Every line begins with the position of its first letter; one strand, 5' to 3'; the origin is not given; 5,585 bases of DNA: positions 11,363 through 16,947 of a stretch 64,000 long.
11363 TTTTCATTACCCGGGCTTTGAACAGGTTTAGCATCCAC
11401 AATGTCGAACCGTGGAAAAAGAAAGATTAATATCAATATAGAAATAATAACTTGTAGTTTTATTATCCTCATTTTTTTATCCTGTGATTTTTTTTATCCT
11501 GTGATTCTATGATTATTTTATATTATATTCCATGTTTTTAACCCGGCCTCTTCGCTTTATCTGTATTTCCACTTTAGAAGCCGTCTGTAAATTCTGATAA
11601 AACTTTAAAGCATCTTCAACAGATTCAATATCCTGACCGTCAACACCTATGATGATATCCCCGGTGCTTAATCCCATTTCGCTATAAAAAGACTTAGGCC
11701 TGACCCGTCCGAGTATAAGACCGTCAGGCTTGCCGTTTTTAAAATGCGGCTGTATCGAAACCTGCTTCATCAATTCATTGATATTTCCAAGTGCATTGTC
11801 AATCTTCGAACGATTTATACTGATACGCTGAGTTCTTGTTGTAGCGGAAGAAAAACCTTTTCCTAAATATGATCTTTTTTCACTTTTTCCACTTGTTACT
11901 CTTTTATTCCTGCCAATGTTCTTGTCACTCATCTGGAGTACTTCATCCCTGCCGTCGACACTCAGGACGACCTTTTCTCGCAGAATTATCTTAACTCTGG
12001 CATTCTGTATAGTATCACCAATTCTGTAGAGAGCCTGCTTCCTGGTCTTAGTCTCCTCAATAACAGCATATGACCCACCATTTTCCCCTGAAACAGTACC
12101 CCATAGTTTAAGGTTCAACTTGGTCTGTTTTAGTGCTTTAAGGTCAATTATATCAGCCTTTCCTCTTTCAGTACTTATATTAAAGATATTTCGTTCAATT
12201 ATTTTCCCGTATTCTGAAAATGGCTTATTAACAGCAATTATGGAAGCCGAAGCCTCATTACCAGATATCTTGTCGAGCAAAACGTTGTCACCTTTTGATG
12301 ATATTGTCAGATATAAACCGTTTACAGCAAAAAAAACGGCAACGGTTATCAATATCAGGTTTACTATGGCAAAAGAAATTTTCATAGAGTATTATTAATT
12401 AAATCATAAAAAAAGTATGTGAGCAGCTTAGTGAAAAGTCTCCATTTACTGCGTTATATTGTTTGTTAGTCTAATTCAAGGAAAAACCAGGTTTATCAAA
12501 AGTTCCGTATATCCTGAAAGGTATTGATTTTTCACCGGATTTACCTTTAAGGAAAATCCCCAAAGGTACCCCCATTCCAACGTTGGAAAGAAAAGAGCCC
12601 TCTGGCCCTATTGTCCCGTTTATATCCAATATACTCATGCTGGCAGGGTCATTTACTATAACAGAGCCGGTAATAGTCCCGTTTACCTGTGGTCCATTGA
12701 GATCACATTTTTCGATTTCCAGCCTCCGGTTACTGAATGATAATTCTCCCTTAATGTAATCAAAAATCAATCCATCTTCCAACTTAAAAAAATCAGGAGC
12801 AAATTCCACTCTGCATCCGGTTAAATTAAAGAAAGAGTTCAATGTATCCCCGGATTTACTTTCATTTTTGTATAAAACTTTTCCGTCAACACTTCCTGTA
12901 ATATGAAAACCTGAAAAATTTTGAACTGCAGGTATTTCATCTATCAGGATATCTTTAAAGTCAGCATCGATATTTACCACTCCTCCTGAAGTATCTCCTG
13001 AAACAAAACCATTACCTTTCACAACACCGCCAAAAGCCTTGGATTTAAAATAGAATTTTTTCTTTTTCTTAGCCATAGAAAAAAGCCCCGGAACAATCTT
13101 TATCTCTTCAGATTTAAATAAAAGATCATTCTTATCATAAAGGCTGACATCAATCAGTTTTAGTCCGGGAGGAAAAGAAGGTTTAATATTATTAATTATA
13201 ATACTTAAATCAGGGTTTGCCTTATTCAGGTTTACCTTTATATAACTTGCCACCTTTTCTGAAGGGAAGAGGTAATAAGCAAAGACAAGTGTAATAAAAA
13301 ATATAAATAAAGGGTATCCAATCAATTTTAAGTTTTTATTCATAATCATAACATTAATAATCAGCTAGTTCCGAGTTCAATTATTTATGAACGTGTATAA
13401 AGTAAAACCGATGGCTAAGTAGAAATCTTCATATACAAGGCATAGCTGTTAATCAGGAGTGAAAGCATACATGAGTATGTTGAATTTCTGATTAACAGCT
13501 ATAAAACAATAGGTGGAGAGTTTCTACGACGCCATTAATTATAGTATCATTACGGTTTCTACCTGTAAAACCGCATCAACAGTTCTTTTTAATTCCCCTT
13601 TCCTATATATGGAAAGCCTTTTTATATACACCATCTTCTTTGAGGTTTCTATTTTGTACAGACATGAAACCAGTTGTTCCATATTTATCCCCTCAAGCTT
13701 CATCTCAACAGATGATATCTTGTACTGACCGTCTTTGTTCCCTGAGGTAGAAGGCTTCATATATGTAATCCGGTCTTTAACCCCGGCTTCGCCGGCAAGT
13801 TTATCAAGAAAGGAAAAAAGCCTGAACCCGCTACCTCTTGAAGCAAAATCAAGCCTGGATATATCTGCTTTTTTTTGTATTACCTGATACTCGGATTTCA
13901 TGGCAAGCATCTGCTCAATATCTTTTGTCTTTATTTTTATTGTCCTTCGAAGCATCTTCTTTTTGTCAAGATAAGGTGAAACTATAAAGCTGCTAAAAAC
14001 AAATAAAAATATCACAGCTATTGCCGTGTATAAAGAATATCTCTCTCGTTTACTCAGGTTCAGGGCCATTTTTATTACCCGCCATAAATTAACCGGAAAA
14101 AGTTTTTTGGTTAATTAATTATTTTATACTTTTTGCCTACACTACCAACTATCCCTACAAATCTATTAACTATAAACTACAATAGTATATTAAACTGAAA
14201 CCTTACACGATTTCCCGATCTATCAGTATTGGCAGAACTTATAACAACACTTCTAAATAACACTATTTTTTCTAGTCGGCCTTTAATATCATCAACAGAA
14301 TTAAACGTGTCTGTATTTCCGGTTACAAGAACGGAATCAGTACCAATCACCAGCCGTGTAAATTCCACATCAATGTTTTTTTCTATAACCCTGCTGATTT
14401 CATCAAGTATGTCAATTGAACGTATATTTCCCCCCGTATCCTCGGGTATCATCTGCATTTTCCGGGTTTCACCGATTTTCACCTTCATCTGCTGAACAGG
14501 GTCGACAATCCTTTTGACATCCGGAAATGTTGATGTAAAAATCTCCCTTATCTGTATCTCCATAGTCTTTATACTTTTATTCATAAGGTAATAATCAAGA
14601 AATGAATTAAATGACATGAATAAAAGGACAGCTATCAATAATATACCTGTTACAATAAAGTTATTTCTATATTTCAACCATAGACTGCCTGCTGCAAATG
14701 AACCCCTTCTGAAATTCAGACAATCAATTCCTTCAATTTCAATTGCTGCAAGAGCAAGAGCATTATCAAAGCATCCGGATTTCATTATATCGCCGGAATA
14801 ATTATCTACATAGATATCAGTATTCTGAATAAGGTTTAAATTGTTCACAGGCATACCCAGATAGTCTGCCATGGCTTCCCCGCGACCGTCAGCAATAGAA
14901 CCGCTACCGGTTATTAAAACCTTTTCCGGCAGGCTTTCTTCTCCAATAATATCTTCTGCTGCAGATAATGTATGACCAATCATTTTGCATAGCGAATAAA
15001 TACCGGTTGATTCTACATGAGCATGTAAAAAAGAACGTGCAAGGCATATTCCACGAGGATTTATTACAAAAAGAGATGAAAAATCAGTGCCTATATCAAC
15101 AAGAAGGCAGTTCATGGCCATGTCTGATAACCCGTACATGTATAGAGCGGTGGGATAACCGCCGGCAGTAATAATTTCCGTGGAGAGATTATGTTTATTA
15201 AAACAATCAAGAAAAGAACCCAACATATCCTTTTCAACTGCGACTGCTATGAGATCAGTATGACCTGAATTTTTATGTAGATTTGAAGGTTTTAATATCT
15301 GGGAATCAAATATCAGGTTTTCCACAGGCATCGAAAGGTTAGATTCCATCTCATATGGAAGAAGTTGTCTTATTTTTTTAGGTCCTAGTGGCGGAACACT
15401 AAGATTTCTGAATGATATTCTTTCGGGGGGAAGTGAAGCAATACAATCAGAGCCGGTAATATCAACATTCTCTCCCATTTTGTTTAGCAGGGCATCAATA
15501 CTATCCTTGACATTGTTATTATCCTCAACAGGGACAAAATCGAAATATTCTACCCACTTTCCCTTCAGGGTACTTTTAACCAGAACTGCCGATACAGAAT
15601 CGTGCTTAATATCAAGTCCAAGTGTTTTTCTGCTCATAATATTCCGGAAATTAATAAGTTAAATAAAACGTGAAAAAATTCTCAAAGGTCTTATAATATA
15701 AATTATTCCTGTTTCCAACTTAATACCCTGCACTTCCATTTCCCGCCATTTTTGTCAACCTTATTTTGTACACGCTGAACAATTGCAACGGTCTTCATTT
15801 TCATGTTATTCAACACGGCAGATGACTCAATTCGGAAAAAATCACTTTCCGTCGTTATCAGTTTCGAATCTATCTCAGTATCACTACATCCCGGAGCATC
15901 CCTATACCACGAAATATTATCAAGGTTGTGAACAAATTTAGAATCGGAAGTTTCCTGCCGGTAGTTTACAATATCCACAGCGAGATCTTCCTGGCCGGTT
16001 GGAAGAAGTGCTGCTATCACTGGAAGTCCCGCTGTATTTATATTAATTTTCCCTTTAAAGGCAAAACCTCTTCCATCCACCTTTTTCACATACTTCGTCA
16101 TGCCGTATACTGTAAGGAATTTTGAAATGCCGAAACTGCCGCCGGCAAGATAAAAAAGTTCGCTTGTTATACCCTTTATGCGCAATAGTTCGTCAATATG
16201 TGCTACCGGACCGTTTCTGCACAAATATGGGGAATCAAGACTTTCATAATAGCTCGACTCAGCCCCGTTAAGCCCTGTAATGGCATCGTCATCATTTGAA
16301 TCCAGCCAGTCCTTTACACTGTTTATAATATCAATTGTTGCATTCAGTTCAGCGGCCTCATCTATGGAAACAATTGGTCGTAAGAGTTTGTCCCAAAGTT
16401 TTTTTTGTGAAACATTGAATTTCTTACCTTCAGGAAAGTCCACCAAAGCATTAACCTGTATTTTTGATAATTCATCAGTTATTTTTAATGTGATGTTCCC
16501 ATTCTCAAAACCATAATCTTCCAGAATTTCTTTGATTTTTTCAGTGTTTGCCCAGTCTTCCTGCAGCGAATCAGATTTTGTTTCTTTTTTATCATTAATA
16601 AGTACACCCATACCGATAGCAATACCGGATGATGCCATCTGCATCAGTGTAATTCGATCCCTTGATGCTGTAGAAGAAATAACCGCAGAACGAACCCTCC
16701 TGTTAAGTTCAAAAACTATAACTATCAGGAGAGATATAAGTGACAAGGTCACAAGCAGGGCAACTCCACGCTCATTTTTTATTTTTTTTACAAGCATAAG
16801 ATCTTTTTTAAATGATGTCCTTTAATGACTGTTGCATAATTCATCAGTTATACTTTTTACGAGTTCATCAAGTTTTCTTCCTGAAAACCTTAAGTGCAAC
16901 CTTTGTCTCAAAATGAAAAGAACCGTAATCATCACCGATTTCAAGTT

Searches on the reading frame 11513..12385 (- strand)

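Call 16: search_protein_families(library=pfam, proteins=[window:11513-12385:-], max_evalue=0.00001)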
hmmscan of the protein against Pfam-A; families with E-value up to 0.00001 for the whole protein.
window:11513-12385:- (290 aa): 2 families
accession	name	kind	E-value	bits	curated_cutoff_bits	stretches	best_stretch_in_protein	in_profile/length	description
PF11356.14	T2SSC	-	9.6e-12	45.4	27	1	82-151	70-140/141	Type II secretion system protein C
PF13180.12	PDZ_2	-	3.3e-07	30.9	27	1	222-286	13-77/80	PDZ domain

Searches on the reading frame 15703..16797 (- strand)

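Call 15: search_protein_families(library=pfam, proteins=[window:15703-16797:-], max_evalue=0.00001)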
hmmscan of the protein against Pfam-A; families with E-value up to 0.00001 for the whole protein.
window:15703-16797:- (364 aa): 1 family
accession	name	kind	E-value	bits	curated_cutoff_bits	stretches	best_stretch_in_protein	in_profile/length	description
PF21687.3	T2SSK_1st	-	5.7e-12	46.8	26.2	1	112-215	2-95/107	Type II secretion system (T2SS), protein K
